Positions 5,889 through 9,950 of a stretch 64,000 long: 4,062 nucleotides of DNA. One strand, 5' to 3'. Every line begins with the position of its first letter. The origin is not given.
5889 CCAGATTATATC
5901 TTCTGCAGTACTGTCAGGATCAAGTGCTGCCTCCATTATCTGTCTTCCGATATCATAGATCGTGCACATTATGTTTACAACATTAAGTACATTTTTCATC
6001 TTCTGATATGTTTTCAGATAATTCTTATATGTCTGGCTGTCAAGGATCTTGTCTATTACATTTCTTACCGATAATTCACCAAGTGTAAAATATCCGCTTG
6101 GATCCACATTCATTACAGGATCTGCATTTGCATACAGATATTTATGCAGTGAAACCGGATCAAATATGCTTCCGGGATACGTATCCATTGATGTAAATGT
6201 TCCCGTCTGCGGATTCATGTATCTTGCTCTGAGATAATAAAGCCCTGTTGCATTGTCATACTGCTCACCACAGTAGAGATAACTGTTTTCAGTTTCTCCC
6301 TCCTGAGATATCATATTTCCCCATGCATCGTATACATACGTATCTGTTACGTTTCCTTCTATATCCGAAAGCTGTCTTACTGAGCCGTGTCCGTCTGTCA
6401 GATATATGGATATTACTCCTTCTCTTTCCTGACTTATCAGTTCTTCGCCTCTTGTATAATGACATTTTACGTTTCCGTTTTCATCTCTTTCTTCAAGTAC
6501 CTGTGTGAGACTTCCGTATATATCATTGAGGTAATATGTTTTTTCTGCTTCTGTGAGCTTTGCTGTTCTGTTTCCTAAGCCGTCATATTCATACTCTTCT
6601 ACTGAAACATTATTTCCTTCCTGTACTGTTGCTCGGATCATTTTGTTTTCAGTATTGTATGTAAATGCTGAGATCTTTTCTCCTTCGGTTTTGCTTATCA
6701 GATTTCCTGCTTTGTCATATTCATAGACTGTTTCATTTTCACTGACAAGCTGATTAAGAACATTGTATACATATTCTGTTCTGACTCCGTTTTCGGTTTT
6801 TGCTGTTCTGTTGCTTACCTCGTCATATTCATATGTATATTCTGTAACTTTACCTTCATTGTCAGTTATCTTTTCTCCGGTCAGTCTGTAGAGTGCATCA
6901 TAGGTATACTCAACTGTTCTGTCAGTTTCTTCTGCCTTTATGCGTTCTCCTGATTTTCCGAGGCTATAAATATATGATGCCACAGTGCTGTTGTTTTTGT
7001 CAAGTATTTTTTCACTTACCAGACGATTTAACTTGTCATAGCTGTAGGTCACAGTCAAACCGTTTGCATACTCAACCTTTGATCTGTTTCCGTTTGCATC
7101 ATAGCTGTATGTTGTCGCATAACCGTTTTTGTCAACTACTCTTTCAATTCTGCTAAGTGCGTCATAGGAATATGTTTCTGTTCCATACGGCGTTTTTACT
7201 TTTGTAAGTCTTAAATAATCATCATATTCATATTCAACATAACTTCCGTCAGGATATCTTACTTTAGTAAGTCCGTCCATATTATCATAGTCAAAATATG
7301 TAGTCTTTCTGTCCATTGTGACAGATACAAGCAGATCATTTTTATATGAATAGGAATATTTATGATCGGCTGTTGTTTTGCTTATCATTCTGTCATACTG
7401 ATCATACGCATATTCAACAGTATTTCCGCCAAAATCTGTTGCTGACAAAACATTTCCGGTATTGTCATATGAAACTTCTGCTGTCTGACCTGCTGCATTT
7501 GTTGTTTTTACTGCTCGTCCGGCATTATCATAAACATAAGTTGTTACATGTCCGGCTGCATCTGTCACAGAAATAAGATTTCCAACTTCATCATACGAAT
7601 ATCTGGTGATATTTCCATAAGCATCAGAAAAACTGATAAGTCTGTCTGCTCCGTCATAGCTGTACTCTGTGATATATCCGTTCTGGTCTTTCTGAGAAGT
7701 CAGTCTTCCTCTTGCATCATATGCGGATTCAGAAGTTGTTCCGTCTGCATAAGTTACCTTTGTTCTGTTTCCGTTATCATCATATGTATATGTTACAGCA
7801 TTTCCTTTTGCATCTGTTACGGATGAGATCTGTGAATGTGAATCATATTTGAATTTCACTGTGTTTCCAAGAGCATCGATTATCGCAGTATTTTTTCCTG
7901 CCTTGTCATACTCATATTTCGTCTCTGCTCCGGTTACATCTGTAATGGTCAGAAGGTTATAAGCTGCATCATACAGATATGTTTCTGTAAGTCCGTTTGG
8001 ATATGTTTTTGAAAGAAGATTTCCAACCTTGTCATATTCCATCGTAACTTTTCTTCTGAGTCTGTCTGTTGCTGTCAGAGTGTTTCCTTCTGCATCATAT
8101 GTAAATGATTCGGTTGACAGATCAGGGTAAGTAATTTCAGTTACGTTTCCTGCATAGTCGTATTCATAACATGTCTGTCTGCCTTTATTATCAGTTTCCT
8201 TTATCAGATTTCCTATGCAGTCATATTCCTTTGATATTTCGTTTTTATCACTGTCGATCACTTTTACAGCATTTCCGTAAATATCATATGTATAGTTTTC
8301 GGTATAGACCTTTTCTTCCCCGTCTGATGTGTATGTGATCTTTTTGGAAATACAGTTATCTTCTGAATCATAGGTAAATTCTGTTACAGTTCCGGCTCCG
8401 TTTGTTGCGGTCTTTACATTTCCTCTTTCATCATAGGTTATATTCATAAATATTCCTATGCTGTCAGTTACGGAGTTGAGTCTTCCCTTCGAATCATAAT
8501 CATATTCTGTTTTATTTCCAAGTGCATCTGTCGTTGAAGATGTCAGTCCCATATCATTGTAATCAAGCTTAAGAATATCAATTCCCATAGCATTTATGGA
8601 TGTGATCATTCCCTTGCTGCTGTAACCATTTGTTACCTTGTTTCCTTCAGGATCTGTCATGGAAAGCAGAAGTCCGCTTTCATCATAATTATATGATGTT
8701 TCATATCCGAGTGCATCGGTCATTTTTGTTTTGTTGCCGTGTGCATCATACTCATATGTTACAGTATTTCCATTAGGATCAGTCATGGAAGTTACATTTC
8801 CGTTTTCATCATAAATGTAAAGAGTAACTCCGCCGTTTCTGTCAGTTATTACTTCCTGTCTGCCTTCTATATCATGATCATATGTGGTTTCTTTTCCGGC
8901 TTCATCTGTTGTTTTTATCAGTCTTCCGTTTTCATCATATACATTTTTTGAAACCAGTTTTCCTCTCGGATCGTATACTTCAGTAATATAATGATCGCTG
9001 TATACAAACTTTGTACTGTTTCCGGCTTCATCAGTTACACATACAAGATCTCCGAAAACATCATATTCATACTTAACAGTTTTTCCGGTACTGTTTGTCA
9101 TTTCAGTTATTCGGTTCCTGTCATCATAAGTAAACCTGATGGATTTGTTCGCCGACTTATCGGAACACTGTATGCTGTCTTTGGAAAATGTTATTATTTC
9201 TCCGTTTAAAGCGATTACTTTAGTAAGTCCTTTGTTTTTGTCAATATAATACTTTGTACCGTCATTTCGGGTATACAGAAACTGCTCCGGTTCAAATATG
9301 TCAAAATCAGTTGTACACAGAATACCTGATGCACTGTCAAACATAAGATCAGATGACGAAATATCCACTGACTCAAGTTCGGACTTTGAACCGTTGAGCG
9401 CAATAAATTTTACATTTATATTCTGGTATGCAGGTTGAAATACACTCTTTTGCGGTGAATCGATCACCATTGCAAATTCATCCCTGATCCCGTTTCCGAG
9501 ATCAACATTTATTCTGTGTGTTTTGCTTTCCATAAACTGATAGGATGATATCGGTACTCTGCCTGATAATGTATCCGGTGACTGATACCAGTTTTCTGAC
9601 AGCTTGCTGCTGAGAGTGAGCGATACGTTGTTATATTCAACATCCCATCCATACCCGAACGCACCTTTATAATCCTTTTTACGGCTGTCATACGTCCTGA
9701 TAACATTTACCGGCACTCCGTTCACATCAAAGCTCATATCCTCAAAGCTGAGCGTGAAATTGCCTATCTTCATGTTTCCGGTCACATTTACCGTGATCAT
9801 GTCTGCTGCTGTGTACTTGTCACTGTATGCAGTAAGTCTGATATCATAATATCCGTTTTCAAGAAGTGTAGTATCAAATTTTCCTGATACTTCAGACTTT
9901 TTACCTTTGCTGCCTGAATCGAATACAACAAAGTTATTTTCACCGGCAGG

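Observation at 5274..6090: Two self-cleaving modules in series: RHS aspartyl-protease tip, a 137-aa hydrophobic helical segment, then a HINT domain before the toxin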

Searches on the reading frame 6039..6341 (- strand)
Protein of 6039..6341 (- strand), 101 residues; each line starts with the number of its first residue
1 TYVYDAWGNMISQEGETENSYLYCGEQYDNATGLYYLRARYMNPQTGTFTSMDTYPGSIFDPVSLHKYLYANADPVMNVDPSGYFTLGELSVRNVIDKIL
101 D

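Call 69: search_solved_structures(query=window:6039-6341:-, max_evalue=0.01, show_alignments=5)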
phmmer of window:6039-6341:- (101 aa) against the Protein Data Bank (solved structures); distinct sequences matched with E-value up to 0.01: 15.
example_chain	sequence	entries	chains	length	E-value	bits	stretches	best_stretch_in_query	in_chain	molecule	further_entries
9on3_A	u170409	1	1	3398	8.8e-07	32.6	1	16-87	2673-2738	SGS4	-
8fjp_A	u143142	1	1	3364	7e-06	29.7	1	2-86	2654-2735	salivary gland surface protein 1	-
8h8a_A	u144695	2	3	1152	0.00015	25.4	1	4-84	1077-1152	Putative Rhs-family protein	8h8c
7q97_A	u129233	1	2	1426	0.0002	25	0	4-90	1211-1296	Rhs family protein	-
8h8b_A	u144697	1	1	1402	0.00045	23.9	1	4-85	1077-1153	Putative Rhs-family protein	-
6suf_F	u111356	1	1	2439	0.0014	22.4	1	15-85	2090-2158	TcdB2,TccC3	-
8qja_A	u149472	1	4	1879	0.0014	22.3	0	18-68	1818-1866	Putative type VI secretion system YD repeat-containing Rhs element Vgr protein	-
6h6e_F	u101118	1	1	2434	0.0016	22.2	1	15-85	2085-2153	TcdB2,TccC3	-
6sup_A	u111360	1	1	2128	0.0016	22.1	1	15-87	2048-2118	TcdB2,TccC3,Cell division control protein 42 homolog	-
6suq_A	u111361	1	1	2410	0.0032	21.2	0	15-85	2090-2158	TcdB2,TccC3,Genome polyprotein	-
6sue_F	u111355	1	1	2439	0.0042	20.8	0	15-85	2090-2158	TcdB2,TccC3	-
6h6f_F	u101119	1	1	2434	0.0049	20.6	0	15-85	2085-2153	TcdB2,TccC3,TccC3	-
9c4k_Q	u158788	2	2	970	0.0049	20.6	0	21-89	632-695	Toxin subunit YenC2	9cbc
6h6g_A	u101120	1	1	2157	0.0081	19.9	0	15-83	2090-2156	TcdB2,TccC3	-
4o9x_A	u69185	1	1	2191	0.0083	19.8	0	15-83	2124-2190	TcdB2, TccC3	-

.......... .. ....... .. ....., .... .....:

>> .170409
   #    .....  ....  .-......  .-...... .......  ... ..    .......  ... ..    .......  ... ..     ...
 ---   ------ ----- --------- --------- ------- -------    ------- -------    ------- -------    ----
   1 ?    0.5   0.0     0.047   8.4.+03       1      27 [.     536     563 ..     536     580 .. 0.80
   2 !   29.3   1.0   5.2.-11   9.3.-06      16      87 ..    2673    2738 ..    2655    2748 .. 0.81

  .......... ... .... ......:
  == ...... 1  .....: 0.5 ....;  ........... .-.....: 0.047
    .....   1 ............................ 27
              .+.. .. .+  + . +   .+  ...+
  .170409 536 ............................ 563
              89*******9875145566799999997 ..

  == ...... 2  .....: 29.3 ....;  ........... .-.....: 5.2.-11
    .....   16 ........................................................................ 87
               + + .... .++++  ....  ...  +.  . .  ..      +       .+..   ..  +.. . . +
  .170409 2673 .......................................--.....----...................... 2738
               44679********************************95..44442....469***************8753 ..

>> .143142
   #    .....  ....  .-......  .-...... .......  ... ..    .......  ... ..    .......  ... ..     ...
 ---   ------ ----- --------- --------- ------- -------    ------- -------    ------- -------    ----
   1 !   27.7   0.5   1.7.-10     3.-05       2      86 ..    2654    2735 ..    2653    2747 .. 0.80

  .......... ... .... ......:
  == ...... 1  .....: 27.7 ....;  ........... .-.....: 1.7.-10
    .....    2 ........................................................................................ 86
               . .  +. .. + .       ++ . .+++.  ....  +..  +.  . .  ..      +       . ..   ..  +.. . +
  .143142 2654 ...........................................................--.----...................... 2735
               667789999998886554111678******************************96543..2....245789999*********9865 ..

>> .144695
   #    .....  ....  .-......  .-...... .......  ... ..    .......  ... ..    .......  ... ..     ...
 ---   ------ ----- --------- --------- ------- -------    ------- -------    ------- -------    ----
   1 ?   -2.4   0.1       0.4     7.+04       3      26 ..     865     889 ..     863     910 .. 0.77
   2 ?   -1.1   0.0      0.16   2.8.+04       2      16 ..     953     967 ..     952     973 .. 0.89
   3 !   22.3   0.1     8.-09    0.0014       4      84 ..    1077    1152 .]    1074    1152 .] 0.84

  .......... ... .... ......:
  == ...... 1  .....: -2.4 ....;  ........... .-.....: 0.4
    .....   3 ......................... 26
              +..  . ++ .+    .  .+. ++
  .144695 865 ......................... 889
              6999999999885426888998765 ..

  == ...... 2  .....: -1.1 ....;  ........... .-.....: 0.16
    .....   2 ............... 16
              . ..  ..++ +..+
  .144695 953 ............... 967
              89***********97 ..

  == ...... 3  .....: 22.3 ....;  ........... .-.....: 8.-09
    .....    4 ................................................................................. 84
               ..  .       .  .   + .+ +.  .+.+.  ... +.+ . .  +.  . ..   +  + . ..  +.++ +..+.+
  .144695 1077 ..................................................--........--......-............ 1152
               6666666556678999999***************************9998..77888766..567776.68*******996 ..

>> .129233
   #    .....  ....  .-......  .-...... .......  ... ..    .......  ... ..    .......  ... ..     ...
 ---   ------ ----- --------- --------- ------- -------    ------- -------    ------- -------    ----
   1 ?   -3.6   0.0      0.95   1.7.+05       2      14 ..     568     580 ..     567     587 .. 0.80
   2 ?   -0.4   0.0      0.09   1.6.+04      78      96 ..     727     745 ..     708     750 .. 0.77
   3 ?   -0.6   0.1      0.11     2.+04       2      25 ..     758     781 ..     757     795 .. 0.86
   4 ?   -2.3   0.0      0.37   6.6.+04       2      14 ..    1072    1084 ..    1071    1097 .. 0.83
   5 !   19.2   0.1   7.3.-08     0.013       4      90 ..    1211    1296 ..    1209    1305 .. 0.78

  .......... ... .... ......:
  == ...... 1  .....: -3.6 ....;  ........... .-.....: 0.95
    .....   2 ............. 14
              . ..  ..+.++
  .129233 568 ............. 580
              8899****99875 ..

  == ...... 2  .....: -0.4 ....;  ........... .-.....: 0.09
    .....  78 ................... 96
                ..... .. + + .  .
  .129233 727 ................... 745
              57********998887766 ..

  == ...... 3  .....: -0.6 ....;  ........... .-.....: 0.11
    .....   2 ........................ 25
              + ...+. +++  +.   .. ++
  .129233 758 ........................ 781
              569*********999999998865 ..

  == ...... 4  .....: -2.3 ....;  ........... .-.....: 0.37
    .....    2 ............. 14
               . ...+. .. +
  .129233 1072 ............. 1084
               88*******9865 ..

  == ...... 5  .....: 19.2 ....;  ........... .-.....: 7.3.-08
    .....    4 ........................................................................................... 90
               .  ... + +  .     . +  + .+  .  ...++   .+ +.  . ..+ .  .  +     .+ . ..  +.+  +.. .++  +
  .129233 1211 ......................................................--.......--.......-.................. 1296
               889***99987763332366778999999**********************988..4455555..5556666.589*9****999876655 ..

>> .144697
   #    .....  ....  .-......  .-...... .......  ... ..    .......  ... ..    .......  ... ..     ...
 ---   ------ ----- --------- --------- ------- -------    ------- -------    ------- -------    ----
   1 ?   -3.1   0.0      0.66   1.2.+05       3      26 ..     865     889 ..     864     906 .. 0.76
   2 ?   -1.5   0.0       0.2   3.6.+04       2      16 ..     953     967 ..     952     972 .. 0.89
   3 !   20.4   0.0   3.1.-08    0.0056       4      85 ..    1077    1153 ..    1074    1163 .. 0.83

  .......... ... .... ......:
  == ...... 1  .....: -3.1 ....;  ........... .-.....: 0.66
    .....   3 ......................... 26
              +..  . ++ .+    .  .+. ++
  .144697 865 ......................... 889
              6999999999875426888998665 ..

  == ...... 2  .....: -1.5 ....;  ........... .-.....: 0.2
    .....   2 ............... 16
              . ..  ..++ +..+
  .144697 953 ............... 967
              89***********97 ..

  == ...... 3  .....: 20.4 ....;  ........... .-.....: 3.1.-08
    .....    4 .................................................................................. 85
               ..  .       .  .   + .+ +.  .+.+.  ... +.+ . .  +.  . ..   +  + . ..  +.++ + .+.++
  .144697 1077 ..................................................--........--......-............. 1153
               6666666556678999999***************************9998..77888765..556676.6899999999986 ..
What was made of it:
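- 6090..6236 (-): RHS-associated core tip with the aspartyl-protease signature: R2877/R2879 (RARY), D2892 (SMD), DPVSL at 2900-2904, and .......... at 2914-2923 with D2919. Predicted cut after Tyr2923. In the alignment to 8h8a, the processed chain ends at …DPTGF opposite DPSGY; the 1402-aa chain 8h8b reads APTGF there and continues (call 69).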

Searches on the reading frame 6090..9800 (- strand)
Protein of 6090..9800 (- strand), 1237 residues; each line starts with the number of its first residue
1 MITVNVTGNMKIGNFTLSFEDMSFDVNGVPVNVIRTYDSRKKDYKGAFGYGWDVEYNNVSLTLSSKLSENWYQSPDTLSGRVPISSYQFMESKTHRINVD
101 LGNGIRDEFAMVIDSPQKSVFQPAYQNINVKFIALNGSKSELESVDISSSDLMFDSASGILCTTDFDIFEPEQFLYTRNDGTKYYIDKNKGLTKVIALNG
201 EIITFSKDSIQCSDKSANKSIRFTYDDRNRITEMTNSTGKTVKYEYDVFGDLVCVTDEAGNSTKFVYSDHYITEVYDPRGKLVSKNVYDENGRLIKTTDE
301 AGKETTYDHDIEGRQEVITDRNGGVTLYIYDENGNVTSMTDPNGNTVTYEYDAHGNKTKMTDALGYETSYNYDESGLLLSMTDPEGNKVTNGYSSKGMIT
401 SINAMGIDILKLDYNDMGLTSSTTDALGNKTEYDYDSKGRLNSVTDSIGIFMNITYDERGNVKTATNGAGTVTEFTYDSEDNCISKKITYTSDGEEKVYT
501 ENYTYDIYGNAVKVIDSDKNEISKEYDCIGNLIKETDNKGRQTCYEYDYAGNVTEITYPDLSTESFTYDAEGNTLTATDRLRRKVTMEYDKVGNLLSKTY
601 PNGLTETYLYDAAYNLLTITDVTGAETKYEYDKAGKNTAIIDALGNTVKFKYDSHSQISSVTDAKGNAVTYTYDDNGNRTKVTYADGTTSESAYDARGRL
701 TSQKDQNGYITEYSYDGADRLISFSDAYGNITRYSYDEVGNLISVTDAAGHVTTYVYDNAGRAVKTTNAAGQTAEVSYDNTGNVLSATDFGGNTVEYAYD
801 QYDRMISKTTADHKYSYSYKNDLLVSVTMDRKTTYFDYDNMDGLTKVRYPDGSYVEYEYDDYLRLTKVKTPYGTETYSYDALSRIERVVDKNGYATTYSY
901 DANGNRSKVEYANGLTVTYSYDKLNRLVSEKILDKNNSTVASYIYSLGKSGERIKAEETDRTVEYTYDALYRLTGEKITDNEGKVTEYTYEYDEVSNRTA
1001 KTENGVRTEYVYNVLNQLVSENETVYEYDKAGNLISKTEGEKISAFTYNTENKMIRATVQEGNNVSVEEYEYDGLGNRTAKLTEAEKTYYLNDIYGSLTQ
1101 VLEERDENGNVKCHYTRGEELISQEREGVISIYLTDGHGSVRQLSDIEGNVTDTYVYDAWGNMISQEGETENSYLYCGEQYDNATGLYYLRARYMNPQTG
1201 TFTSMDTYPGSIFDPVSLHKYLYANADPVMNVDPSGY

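Call 50: search_solved_structures(query=window:6090-9800:-, max_evalue=1e-10, show_alignments=0)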
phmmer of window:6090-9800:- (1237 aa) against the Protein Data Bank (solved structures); distinct sequences matched with E-value up to 1e-10: 13.
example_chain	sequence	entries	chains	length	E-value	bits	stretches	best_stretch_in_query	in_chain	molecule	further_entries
8h8a_A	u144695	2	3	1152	1.6e-59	205.2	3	568-869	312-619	Putative Rhs-family protein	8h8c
8qja_A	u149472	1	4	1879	1.7e-58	201.8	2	586-1221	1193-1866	Putative type VI secretion system YD repeat-containing Rhs element Vgr protein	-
8h8b_A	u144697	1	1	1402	4.3e-57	197.2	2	555-973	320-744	Putative Rhs-family protein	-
7q97_A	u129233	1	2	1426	1.6e-51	178.8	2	523-1077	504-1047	Rhs family protein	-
8cp6_B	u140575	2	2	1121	2.5e-46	161.6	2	610-788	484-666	Toxin protein Tse5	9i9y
8uy4_A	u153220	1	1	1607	3.7e-40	141.1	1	579-1021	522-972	Tse15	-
7pq5_L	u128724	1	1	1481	5.8e-40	140.5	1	298-678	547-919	Tre23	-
8qjd_A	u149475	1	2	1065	1.7e-39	138.9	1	542-784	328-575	Salmonella bongori Rhs core domain (residues 360-1420)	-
8qjb_A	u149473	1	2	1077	1.9e-39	138.7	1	542-784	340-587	T6SS-associated Rhs core domain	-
8uxt_A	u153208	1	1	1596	4.1e-39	137.6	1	579-1022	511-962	Tse15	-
8qjc_A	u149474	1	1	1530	6.9e-39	136.9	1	541-784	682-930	T6SS-associated Rhs core and toxin domain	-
9ifo_A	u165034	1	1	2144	4.7e-33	117.6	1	629-1236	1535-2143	Teneurin-Like Protein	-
9pt5_A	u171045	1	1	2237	6.2e-33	117.2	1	632-1236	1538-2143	Teneurin-like protein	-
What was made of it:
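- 6090..9776 (-): RHS/YD shell, aa 1695-2923 (1229 aa), from the DUF6531 plug region to the tip. The best PDB sequence matches are single-chain T6SS Rhs cages 8h8a, 8qja, 7q97 and 8cp6 (call 50).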
